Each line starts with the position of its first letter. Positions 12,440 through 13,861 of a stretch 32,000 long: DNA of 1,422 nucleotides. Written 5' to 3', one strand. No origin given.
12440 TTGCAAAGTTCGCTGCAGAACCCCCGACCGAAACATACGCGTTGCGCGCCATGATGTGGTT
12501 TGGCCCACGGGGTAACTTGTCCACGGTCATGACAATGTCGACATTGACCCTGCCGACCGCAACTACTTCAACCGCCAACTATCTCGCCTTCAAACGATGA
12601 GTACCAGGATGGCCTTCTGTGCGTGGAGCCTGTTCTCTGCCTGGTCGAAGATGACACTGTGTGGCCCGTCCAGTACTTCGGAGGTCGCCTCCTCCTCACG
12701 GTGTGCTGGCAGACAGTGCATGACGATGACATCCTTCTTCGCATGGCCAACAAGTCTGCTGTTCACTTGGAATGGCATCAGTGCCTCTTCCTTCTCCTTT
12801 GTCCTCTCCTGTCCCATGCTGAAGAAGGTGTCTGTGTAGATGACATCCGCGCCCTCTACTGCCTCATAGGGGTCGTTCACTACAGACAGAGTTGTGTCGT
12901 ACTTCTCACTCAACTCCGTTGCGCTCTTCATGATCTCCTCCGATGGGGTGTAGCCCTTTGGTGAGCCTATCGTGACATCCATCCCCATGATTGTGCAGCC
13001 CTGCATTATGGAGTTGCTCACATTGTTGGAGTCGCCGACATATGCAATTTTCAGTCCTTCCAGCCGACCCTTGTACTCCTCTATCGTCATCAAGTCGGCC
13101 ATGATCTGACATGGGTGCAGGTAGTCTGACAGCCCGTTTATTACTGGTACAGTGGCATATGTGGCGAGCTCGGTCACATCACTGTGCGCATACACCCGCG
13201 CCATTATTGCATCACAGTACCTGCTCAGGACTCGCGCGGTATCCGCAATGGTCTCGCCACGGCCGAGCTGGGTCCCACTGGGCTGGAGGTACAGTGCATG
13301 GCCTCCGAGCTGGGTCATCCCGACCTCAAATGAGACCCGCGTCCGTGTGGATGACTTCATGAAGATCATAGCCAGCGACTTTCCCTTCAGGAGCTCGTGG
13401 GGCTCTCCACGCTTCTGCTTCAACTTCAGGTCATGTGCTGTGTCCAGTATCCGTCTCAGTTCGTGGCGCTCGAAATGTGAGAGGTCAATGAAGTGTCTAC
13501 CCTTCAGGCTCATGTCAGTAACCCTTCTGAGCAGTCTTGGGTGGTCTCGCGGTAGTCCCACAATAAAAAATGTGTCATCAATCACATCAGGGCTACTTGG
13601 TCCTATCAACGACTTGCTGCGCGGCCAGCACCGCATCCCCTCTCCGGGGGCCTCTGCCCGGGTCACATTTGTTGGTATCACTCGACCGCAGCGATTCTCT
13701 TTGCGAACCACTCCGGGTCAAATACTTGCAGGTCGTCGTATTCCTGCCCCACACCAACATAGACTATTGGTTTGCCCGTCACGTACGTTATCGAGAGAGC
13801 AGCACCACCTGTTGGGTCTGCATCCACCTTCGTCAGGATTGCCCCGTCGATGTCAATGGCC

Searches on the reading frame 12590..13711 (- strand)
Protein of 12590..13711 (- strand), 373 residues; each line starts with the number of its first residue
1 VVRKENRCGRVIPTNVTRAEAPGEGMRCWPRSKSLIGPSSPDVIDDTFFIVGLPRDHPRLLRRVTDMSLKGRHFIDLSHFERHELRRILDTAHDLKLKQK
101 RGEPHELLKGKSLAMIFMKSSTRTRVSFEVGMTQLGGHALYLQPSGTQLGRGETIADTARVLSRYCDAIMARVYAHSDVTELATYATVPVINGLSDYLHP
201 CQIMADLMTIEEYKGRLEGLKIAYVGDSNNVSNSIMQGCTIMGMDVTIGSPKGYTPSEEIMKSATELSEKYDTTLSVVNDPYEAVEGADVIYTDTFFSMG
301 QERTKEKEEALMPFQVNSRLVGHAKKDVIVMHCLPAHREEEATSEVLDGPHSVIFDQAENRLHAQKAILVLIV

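Call 9: search_protein_families(library=pfam, proteins=[window:12590-13711:-])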
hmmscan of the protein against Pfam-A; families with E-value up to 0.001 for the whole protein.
window:12590-13711:- (373 aa): 2 families
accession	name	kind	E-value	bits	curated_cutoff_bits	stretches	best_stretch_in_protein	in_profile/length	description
PF00185.30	OTCace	-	2.6e-57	193.7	29.4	1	218-371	1-156/157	Aspartate/ornithine carbamoyltransferase, Asp/Orn binding domain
PF02729.26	OTCace_N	-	4.3e-54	183.1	29.9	1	72-212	1-148/148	Aspartate/ornithine carbamoyltransferase, carbamoyl-P binding domain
